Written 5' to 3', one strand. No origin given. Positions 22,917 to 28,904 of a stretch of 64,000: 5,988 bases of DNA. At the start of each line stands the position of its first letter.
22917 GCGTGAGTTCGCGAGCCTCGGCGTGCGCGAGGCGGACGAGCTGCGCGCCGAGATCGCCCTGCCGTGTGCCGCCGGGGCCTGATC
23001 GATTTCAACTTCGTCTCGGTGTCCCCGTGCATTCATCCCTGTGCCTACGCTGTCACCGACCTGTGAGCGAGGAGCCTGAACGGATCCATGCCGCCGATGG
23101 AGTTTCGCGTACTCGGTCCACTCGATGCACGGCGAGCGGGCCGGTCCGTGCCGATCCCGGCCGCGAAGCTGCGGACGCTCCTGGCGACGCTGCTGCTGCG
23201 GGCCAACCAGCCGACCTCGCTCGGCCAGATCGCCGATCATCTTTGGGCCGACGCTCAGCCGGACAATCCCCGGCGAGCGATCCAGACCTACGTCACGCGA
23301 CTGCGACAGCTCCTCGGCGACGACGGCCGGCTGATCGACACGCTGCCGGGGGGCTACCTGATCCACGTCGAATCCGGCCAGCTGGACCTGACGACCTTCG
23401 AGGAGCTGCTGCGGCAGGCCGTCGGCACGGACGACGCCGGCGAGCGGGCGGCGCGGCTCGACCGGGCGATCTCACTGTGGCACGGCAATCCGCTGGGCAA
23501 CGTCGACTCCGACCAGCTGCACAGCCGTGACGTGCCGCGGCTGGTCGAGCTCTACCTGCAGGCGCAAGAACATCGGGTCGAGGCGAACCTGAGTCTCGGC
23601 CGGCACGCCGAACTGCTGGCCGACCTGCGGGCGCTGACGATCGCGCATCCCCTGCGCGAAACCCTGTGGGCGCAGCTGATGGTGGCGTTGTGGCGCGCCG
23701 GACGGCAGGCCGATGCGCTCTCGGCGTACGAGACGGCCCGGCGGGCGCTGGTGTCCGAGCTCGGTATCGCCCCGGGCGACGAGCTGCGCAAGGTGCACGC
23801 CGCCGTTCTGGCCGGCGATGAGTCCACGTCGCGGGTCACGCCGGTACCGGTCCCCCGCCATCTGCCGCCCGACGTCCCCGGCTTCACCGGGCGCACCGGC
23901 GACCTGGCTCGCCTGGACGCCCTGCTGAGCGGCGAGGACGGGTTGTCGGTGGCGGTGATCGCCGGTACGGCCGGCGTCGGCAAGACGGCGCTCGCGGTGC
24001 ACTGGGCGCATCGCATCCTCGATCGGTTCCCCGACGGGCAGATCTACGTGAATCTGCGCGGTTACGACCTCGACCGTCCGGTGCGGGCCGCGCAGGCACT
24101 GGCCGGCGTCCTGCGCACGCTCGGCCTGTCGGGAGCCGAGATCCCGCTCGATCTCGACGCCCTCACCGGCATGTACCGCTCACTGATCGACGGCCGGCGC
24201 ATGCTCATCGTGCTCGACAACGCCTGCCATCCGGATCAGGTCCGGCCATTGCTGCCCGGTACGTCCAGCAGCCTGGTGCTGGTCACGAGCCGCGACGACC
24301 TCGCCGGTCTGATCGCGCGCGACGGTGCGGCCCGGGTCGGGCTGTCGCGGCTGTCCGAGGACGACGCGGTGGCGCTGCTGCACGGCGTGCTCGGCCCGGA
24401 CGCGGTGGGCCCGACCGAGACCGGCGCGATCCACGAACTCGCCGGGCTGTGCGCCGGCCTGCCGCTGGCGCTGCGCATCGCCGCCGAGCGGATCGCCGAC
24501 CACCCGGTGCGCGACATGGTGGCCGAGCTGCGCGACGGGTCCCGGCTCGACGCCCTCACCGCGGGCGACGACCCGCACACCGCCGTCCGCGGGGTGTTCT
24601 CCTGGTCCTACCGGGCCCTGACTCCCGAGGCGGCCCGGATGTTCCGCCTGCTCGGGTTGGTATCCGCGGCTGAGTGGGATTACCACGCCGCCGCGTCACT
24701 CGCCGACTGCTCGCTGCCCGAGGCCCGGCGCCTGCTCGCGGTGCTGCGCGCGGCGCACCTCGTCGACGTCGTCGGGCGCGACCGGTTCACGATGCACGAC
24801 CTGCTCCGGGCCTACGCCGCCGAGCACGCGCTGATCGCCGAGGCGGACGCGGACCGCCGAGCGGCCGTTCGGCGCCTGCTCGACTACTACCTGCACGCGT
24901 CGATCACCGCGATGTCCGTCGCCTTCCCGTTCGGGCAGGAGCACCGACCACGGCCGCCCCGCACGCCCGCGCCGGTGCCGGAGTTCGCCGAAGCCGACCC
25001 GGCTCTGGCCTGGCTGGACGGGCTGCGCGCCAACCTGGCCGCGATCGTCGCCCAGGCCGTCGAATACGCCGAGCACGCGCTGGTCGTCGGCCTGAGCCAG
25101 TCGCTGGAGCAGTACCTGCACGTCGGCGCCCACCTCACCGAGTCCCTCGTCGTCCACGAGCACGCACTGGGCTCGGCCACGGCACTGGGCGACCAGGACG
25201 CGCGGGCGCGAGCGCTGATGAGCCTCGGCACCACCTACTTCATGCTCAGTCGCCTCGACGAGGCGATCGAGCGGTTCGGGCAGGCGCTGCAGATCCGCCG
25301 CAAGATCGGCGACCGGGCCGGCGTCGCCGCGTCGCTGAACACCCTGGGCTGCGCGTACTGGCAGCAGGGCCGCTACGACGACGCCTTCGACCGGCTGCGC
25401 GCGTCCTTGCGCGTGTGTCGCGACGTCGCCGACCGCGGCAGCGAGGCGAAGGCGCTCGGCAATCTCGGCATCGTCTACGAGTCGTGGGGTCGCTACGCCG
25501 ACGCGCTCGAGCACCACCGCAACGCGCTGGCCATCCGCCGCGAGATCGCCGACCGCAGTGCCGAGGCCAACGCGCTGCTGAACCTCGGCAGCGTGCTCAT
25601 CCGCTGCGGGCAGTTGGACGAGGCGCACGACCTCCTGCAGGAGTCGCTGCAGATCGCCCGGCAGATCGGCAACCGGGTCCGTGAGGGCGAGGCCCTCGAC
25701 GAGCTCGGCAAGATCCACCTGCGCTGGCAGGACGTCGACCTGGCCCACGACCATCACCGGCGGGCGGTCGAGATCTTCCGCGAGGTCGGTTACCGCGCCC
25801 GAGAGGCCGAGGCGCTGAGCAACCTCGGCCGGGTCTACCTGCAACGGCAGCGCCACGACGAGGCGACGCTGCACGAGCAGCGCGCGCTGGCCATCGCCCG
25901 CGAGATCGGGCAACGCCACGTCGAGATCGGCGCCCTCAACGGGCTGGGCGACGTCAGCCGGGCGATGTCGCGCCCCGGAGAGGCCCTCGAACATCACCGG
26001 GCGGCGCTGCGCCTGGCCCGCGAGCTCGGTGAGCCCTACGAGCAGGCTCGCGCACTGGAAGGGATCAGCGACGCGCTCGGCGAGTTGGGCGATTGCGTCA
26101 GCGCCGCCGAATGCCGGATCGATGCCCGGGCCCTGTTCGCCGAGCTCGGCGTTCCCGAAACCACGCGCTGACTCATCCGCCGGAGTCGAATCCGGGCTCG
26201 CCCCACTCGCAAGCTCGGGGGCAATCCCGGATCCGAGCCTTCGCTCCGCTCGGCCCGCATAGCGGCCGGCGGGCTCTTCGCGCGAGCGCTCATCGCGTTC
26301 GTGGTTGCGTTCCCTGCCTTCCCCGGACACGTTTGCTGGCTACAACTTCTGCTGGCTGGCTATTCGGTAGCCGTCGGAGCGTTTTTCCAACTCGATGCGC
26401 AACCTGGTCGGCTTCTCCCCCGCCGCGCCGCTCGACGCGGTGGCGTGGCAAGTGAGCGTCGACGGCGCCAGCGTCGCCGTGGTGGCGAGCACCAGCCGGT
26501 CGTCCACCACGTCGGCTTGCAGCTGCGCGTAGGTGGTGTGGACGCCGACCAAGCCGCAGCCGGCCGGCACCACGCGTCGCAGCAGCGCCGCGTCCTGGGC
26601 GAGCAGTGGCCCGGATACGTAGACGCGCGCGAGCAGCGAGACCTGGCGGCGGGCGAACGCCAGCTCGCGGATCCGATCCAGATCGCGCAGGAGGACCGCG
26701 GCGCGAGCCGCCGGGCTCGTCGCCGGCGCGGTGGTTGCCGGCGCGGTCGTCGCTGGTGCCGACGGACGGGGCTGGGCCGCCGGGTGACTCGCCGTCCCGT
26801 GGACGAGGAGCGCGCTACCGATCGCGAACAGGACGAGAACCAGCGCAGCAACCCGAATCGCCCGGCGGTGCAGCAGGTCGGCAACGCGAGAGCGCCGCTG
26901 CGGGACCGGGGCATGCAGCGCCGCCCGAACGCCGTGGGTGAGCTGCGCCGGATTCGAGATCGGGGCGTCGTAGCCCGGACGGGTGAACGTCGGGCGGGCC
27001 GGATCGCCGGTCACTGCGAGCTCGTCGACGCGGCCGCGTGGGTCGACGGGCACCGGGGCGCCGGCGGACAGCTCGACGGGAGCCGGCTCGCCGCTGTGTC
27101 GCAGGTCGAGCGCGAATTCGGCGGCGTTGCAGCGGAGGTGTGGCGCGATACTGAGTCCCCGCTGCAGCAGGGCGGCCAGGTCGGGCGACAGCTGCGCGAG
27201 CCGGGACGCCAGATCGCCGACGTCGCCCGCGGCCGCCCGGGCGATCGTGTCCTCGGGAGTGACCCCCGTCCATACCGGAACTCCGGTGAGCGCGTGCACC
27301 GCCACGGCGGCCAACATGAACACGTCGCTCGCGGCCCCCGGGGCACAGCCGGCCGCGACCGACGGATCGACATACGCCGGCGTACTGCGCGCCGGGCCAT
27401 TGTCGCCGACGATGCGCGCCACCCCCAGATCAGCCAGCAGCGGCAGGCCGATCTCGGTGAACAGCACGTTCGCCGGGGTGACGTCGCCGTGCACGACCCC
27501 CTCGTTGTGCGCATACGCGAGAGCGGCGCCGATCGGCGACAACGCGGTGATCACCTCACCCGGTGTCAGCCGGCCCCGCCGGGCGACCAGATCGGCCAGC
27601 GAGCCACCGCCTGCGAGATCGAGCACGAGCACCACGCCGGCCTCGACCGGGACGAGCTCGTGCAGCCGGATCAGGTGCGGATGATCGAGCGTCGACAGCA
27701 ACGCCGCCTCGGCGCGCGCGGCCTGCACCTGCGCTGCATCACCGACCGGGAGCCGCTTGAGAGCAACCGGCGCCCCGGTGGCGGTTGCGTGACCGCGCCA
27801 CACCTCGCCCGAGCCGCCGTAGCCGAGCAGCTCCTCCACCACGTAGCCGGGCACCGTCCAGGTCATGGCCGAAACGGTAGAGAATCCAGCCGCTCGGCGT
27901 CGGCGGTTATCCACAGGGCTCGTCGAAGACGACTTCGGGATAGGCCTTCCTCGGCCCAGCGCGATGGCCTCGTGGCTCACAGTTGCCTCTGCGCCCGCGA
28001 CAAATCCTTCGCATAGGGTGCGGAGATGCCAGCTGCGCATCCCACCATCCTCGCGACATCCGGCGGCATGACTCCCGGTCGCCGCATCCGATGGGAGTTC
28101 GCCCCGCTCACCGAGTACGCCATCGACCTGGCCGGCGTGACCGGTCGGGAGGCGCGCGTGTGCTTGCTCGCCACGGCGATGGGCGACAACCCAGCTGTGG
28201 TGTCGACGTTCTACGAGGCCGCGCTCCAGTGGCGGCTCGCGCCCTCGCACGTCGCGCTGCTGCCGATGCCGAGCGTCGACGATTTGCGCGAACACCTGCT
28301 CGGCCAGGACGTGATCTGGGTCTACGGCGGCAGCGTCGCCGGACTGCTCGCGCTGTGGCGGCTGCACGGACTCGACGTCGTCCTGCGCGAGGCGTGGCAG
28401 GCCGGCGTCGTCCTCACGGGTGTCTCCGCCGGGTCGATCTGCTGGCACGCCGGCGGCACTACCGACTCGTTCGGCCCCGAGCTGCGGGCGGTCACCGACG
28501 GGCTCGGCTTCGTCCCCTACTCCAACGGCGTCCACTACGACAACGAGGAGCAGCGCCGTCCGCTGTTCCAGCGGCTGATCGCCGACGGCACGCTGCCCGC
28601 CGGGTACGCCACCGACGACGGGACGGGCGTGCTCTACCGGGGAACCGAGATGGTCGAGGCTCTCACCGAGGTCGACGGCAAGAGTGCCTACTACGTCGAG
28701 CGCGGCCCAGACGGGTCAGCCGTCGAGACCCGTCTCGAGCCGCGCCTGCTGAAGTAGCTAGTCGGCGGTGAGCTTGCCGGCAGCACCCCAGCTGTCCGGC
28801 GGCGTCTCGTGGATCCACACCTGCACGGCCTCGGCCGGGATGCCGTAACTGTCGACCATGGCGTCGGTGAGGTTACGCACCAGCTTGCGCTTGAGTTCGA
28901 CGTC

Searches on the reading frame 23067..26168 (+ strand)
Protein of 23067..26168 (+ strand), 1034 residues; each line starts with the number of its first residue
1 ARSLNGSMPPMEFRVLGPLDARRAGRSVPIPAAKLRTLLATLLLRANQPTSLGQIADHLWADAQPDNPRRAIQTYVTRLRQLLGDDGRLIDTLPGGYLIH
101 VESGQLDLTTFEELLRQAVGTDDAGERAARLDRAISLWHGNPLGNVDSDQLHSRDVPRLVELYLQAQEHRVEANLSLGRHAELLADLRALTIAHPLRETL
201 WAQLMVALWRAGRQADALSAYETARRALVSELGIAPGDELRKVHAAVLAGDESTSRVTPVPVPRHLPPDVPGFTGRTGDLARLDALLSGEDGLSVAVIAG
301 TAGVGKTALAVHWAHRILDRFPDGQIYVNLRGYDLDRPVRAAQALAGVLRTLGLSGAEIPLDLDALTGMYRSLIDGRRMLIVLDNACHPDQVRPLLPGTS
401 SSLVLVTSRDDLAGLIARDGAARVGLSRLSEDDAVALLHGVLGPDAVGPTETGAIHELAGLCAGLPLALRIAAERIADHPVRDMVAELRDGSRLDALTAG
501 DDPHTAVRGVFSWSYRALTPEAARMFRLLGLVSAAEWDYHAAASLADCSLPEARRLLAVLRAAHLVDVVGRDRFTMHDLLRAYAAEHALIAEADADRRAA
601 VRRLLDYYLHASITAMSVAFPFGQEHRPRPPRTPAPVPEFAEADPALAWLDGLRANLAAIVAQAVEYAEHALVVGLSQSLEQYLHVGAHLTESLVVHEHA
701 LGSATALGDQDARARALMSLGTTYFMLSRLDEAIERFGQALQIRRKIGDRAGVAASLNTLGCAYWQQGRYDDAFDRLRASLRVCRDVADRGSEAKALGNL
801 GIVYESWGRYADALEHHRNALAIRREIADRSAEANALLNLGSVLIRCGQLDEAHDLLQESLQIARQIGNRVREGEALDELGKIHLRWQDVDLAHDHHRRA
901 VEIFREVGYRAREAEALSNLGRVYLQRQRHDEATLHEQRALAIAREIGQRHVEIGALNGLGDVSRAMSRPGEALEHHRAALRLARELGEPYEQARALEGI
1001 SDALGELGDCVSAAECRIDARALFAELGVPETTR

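Call 54: search_protein_families(library=pfam, proteins=[window:23067-26168:+], max_evalue=0.00001)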
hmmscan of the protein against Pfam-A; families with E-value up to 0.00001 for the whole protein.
window:23067-26168:+ (1034 aa): 13 families
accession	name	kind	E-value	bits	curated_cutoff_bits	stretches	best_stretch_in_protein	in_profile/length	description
PF13424.12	TPR_12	-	1.1e-57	192.6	30.1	6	714-785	3-76/77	Tetratricopeptide repeat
PF03704.23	BTAD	-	3.6e-37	128.4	22.1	1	106-248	1-146/146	Bacterial transcriptional activator domain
PF13374.12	TPR_10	-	2.6e-31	107.1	27.5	1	753-787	1-35/42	Tetratricopeptide repeat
PF00515.34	TPR_1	-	5.1e-29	99.3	27.8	0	794-824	1-31/34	Tetratricopeptide repeat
PF07719.23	TPR_2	-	2.6e-19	68.1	27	0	834-865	1-32/34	Tetratricopeptide repeat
PF13176.12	TPR_7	-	9e-18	63.2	27.9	0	796-830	1-35/36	Tetratricopeptide repeat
PF17874.7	TPR_MalT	-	1.5e-17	64.4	45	2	711-866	37-193/336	MalT-like TPR region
PF13181.12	TPR_8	-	6.7e-15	54.4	25.7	0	755-774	2-21/34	Tetratricopeptide repeat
PF24885.1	TPR_NPHP3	-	3e-13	50.2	100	0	718-831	103-220/239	Nephrocystin-3 TPR domain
PF00931.28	NB-ARC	-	2.2e-10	40.7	23.5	1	281-478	6-207/248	NB-ARC domain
PF00486.34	Trans_reg_C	-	1.2e-09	38.6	26.2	1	34-95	9-72/77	Transcriptional regulatory protein, C terminal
PF13431.12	TPR_17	-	2.4e-08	34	24.4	0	834-854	13-33/34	Tetratricopeptide repeat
PF13414.12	TPR_11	-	1.2e-07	31.8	26.8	0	722-744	2-24/42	TPR repeat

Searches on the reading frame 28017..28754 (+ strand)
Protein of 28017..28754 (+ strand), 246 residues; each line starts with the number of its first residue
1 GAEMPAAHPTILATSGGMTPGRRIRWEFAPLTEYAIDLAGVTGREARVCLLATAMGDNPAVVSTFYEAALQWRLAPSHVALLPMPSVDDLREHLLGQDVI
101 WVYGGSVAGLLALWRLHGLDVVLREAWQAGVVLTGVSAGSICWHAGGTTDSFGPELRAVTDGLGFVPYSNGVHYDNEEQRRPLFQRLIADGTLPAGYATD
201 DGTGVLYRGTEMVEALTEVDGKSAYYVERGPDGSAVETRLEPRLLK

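Call 54: search_protein_families(library=pfam, proteins=[window:28017-28754:+], max_evalue=0.00001)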
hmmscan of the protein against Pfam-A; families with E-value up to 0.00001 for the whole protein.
window:28017-28754:+ (246 aa): 1 family
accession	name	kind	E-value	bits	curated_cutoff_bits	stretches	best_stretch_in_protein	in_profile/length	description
PF03575.23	Peptidase_S51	-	7.3e-29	101.3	23.9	1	33-212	20-203/206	Peptidase family S51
